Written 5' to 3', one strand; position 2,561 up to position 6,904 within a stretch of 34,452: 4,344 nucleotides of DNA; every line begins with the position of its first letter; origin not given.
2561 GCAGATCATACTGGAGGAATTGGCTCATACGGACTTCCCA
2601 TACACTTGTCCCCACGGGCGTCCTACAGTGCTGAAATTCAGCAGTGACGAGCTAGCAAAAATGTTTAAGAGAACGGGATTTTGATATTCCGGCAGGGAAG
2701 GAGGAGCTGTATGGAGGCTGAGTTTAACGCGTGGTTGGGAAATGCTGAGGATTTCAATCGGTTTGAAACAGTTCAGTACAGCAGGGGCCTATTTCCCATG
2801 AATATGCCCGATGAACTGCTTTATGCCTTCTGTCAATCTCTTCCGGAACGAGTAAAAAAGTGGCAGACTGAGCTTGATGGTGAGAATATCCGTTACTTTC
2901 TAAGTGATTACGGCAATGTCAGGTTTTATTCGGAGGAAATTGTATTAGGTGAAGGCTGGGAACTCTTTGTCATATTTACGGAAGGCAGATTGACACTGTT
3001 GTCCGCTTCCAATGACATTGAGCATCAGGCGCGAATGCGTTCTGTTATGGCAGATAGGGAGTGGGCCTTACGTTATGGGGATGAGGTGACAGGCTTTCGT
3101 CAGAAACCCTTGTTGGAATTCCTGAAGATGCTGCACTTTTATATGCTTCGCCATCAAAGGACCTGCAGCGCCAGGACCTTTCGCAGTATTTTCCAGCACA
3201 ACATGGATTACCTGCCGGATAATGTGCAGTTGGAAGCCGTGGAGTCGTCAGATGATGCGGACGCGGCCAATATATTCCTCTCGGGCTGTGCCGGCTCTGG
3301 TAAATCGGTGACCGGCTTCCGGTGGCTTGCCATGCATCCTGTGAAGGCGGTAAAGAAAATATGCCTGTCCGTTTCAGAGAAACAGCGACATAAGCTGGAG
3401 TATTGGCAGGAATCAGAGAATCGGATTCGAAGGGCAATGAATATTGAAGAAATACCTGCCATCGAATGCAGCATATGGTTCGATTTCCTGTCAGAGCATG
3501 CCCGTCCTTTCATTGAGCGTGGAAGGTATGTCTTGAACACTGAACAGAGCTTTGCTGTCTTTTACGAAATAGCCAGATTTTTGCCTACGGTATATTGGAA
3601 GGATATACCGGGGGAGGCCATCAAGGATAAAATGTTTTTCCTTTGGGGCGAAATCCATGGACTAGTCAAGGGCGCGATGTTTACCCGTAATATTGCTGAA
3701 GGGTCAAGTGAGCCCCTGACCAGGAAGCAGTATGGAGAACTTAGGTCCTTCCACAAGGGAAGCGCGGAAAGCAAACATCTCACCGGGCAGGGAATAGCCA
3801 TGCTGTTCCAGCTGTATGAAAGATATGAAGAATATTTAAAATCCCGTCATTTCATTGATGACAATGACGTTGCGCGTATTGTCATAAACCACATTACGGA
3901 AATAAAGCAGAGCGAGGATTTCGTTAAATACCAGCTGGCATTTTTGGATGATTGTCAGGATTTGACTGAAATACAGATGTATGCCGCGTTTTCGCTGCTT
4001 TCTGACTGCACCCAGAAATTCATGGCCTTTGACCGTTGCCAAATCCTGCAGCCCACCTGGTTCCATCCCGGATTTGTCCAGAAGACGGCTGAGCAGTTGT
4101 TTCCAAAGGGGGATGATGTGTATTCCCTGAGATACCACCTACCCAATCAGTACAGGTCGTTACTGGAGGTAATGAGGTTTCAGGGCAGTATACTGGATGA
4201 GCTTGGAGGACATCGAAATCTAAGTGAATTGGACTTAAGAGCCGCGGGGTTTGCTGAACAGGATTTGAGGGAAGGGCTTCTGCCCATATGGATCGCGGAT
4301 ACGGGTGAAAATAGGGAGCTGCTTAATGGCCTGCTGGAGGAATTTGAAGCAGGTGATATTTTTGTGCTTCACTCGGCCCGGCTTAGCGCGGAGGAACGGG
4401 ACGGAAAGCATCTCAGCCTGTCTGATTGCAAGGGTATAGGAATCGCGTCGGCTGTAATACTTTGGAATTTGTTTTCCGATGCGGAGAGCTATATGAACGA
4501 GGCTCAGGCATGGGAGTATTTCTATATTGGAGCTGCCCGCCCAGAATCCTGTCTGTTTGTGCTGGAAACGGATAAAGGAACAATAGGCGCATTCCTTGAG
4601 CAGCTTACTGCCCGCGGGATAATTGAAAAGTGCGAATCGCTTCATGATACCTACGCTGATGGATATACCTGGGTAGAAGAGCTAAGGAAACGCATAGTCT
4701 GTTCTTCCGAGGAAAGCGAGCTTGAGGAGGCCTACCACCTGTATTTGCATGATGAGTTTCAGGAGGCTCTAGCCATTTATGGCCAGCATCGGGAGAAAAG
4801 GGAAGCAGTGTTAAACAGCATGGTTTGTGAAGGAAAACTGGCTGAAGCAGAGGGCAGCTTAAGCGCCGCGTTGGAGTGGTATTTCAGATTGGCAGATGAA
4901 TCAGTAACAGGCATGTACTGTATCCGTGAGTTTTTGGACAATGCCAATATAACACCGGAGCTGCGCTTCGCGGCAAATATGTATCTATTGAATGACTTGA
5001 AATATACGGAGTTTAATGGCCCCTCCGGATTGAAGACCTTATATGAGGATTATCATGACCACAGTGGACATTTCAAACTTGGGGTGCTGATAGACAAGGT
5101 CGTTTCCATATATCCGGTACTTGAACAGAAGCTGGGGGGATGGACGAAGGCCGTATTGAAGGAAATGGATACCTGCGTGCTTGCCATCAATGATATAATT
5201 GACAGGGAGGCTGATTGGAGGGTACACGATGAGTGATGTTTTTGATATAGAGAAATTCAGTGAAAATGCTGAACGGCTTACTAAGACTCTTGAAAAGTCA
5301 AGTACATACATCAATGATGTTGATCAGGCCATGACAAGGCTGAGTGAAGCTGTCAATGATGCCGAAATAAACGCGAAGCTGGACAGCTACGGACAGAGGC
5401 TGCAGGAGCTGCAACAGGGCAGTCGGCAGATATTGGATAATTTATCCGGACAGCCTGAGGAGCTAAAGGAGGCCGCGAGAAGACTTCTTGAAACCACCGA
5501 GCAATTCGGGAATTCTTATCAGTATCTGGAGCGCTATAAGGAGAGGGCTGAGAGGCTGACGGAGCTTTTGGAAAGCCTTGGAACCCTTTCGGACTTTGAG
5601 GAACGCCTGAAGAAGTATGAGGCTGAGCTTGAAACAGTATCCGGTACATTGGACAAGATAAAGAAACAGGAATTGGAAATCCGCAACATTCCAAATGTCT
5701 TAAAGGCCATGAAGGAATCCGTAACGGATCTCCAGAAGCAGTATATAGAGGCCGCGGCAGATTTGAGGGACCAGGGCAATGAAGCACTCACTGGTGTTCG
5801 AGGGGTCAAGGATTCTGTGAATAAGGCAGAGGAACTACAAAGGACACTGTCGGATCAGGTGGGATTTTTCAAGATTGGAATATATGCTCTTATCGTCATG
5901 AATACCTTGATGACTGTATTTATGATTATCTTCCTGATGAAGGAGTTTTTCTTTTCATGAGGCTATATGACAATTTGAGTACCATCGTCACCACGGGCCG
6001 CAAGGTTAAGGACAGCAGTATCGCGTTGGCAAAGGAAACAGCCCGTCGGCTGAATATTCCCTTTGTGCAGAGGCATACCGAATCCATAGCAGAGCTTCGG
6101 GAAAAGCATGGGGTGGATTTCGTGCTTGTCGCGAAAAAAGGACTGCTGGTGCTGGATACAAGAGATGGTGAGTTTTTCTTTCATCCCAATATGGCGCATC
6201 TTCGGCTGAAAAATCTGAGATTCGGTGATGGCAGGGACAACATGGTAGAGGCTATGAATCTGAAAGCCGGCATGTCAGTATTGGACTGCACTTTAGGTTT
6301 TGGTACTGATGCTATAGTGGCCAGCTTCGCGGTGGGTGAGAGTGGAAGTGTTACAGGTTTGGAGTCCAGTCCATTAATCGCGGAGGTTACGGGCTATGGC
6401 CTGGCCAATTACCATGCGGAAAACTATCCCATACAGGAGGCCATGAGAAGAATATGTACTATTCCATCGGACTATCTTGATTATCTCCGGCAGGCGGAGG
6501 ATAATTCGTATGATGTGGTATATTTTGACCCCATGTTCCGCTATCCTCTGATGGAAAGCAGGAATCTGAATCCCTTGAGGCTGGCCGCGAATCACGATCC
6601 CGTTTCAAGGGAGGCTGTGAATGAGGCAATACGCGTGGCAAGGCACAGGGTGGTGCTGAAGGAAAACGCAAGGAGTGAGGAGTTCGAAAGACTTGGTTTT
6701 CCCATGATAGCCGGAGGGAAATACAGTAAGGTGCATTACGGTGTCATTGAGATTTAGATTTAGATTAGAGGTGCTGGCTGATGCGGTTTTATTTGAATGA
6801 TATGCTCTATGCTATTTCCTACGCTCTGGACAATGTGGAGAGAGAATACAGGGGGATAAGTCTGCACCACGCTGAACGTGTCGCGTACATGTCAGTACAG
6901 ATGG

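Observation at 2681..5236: Degenerate UvrD-like SF1 ATPase sits directly behind an endonuclease-type mutS-mutL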

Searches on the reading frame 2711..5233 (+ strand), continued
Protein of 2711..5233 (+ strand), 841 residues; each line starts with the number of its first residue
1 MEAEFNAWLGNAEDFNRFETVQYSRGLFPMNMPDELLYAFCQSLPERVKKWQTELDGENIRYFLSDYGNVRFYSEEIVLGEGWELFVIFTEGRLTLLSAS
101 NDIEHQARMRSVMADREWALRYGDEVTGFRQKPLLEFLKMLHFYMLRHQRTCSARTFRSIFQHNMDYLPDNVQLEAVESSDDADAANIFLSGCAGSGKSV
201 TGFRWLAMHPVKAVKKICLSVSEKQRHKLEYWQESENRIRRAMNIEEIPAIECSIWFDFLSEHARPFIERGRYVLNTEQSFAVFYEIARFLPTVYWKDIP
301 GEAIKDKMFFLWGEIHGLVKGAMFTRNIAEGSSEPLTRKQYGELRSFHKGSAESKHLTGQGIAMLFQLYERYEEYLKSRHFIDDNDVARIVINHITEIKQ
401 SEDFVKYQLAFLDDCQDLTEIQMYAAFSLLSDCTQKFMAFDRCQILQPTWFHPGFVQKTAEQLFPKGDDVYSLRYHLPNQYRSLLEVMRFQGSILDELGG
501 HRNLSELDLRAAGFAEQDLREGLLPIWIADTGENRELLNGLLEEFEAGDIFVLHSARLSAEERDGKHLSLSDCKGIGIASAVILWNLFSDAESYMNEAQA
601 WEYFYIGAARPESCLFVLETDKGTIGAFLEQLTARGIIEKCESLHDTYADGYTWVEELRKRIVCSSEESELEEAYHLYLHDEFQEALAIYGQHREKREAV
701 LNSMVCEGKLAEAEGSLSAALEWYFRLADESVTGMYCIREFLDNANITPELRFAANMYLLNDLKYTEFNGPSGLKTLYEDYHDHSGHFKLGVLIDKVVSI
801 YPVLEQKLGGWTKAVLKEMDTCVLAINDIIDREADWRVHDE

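Call 65: find_related_loci(query=A4, collection=metagenome_contigs, flank=6000)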
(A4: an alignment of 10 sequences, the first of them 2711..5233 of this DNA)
Query A4 (841 aa) in metagenome_contigs; peptide patterns used: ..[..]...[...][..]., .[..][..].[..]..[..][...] (x = any residue, [..] = any of these).
241 stretches matched a pattern; 34 encode a relative of the query (tblastn E <= 1e-3); 34 distinct loci.
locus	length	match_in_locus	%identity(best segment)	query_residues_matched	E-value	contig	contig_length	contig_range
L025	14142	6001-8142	28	18-730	8e-54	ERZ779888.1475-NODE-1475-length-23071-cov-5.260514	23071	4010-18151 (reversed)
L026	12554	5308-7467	28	10-728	5e-51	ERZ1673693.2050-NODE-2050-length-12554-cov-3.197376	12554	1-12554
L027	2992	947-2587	28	167-692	5e-47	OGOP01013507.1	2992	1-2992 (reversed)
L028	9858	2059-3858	29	18-619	3e-46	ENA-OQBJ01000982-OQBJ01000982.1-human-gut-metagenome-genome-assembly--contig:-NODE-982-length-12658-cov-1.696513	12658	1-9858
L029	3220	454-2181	26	184-768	1e-39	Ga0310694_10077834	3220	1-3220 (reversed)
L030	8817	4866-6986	34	2-690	6e-38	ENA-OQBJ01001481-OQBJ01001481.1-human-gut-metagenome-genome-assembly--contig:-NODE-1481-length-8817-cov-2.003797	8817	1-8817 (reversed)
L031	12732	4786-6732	26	21-669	1e-33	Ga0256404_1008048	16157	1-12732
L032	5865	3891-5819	33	85-728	4e-18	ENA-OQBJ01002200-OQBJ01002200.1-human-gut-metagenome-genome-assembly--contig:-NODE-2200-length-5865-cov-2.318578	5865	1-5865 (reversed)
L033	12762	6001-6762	26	190-458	5e-15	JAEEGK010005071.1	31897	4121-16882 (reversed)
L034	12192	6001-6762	26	190-458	5e-15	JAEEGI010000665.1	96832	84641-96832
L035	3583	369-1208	26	190-489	1e-14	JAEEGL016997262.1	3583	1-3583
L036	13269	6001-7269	24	190-619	1e-13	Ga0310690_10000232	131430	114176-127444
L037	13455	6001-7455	22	190-686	1e-13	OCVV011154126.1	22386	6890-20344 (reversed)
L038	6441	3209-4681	22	190-696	1e-13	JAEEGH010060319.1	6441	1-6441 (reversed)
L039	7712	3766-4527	25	190-458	2e-13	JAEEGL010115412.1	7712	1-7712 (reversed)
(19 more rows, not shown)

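Call 76: search_protein_families(library=phrogs, proteins=[window:2711-5233:+, L005:9750-12788:+, L011:6593-10200:+, L011:12550-13224:+], max_evalue=0.001)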
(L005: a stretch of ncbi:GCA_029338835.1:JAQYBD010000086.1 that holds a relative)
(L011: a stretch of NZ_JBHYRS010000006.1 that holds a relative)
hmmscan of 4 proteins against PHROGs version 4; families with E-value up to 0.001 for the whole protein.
window:2711-5233:+ (841 aa): 1 family
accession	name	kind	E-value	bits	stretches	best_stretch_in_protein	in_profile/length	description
phrog_1967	-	DNA, RNA and nucleotide metabolism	8e-09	35.6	1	360-444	317-401/776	DNA helicase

L005:9750-12788:+ (1013 aa): 1 family
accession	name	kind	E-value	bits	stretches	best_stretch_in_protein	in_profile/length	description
phrog_1967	-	DNA, RNA and nucleotide metabolism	1.6e-13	51.2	1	761-857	613-710/776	DNA helicase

L011:6593-10200:+ (1202 aa): 0 families

L011:12550-13224:+ (225 aa): 0 families

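Call 77: find_related_loci(query=A4, collection=viral_contigs, flank=5000)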
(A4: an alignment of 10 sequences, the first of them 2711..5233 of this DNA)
Query A4 (841 aa) in viral_contigs; peptide patterns used: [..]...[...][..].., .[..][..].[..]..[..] (x = any residue, [..] = any of these).
41 stretches matched a pattern, but none encodes a relative of the query by tblastn (E <= 1e-3).

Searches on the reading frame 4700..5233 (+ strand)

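Call 46: search_protein_families(library=pfam, proteins=[window:4700-5233:+], max_evalue=10)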
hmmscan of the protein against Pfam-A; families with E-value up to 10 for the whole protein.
window:4700-5233:+ (178 aa): 2 families
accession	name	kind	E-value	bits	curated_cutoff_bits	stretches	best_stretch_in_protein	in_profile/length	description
PF17004.11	SRP_TPR_like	-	0.11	13.1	35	1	4-42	38-76/109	Putative TPR-like repeat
PF04301.19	BioG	-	0.14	12.1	27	1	84-164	98-183/213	Pimeloyl-ACP methyl esterase BioG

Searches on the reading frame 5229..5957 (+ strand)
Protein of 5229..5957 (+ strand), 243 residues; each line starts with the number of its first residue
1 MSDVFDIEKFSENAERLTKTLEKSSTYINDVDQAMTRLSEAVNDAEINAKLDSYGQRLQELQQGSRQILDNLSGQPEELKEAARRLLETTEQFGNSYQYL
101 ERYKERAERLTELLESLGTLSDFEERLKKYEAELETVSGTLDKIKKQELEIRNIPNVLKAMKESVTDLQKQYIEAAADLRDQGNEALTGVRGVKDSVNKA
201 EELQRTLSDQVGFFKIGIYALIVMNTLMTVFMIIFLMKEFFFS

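Call 26: search_protein_families(library=pfam, proteins=[window:5229-5957:+], max_evalue=0.001)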
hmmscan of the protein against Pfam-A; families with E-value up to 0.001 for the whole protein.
window:5229-5957:+ (243 aa): 5 families
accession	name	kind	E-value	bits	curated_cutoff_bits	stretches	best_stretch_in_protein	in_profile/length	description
PF12352.13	V-SNARE_C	-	2.2e-06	28.3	27.1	1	60-102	19-61/66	Snare region anchored in the vesicle membrane C-terminus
PF05531.17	NPV_P10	-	1.2e-05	26.1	29.8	0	25-74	17-67/75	Nucleopolyhedrovirus P10 protein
PF06009.19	Laminin_II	-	0.00029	21.3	33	0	50-147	4-98/138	Laminin Domain II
PF04513.17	Baculo_PEP_C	-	0.00069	20.1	38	0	15-75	34-93/140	Baculovirus polyhedron envelope protein, PEP, C terminus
PF05478.16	Prominin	-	0.00087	17.9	34.3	0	28-234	234-433/799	Prominin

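Call 37: search_protein_families(library=padloc, proteins=[window:5229-5957:+], max_evalue=0.01)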
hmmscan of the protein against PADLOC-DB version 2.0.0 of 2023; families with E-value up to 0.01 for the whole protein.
window:5229-5957:+ (243 aa): 29 families (the best 25 are shown)
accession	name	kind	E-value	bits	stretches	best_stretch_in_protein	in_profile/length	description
PDLC03865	LmuB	-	3e-06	23.7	1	5-180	168-355/1007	-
PDLC00551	JetC2|JetC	-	3.7e-06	23.1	1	7-188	743-927/1365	DUF3584 domain; MukB-like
PDLC03859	LmuB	-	3.9e-06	24.4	1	14-168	348-486/611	-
PDLC00601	ZorA1|ZorA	-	1.3e-05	22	1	7-114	512-622/699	MotA/ExbB/TolQ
PDLC00580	JetC3|JetC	-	2.4e-05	20.8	1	7-206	620-819/1068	DUF3584 domain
PDLC03924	MkoC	-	5.5e-05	19.4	1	8-206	383-571/1136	-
PDLC02756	PbeC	-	7e-05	20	1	9-129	388-508/643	PbeC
PDLC00550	JetC2|JetC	-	0.00011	18.1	1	8-182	738-962/1355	DUF3584 domain; MukB-like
PDLC00604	ZorA1|ZorA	-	0.00014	18.5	1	7-198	439-624/639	MotA/ExbB/TolQ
PDLC00581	JetC3|JetC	-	0.00015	17.8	1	10-176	756-917/1473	DUF3584 domain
PDLC00006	DruC1|DruC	-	0.00016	18.3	1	7-113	205-312/626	Unknown function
PDLC00598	ZorA1|ZorA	-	0.00029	17.3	1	8-215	437-646/663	MotA/ExbB/TolQ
PDLC03868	LmuB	-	0.00037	16.9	0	7-115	375-483/1035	-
PDLC00519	JetC1|JetC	-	0.00046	16.5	1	8-180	294-461/1097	DUF3584 domain; MukB-like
PDLC00605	ZorA1|ZorA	-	0.00058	16.3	1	15-175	481-625/700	MotA/ExbB/TolQ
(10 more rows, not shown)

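Call 51: list_cluster_members(proteins=[P0001, window:5229-5957:+, P0008, window:810-2681:+])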
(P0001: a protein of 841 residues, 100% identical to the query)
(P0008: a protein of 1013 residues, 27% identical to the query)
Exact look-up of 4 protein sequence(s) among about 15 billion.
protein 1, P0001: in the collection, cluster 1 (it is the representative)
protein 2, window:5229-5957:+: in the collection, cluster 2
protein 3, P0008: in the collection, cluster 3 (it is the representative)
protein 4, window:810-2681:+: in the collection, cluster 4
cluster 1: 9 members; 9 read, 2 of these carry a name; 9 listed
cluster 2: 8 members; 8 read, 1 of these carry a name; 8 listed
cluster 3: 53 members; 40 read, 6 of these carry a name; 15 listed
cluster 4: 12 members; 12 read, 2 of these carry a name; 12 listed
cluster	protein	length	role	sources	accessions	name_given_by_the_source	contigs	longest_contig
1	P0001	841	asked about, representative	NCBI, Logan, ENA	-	-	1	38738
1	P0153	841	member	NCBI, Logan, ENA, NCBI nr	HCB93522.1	MAG TPA: hypothetical protein DEP57_06905 [Selenomonas sp.] | hypothetical protein [Selenomonas sp.]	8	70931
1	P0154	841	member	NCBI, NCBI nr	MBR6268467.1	MAG: hypothetical protein IKR28_09080 [Selenomonadaceae bacterium] | hypothetical protein [Selenomonadaceae bacterium]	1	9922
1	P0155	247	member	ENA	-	-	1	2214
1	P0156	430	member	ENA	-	-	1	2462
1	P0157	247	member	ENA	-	-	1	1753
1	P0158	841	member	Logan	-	-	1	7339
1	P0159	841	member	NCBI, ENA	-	-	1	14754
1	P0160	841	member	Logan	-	-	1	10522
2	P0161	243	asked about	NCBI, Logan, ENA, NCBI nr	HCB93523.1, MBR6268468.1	MAG TPA: hypothetical protein DEP57_06910 [Selenomonas sp.] | hypothetical protein [Selenomonadaceae bacterium]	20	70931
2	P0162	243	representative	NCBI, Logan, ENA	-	-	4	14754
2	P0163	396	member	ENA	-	-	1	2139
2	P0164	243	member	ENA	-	-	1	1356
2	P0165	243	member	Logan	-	-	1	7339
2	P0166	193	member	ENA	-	-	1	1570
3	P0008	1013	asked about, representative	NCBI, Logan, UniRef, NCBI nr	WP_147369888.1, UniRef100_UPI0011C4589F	hypothetical protein [Mitsuokella sp. AF33-22] | hypothetical protein n=1 Tax=Mitsuokella sp. AF33-22 TaxID=2292047 RepID=UPI0011C4589F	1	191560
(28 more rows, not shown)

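Call 76: search_protein_families(library=phrogs, proteins=[window:5229-5957:+], max_evalue=0.001)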
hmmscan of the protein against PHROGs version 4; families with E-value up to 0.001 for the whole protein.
window:5229-5957:+ (243 aa): 8 families
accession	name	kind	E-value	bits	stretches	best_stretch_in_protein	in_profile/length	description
phrog_1272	-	tail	4.7e-06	25.6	1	8-196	73-265/1606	tail length tape measure protein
phrog_788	-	tail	2.4e-05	25.2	0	29-148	149-259/297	tail protein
phrog_16465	-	DNA, RNA and nucleotide metabolism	3.5e-05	24.1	1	8-210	210-411/491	exonuclease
phrog_2335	-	tail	0.00023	20.2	1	7-209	56-258/1536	tail length tape measure protein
phrog_58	-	tail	0.0005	19.5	1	28-207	192-337/1544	tail length tape measure protein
phrog_4704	-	tail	0.00064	19.5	0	31-187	22-166/625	tail length tape measure protein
phrog_2990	-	unknown function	0.00078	20.7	0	8-69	50-109/133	-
phrog_3779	-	tail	0.00086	18.4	0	9-194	507-700/1225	tail length tape measure protein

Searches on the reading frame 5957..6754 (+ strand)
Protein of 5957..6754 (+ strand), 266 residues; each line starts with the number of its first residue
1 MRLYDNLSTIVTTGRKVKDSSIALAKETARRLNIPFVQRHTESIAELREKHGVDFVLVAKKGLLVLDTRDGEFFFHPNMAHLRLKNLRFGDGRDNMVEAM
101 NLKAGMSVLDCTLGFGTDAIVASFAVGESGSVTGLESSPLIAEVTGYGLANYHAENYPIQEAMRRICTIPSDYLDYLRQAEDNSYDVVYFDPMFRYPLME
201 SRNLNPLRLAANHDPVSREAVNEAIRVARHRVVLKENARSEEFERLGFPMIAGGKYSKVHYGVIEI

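Call 26: search_protein_families(library=pfam, proteins=[window:5957-6754:+], max_evalue=0.001)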
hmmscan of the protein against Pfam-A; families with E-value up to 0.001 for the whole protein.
window:5957-6754:+ (266 aa): 2 families
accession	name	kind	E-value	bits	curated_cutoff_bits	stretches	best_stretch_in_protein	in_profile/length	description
PF04445.19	SAM_MT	-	2.4e-13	50.5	26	1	88-241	52-207/230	Putative SAM-dependent methyltransferase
PF01135.25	PCMT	-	0.00062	20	20.3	0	96-156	65-125/210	Protein-L-isoaspartate(D-aspartate) O-methyltransferase (PCMT)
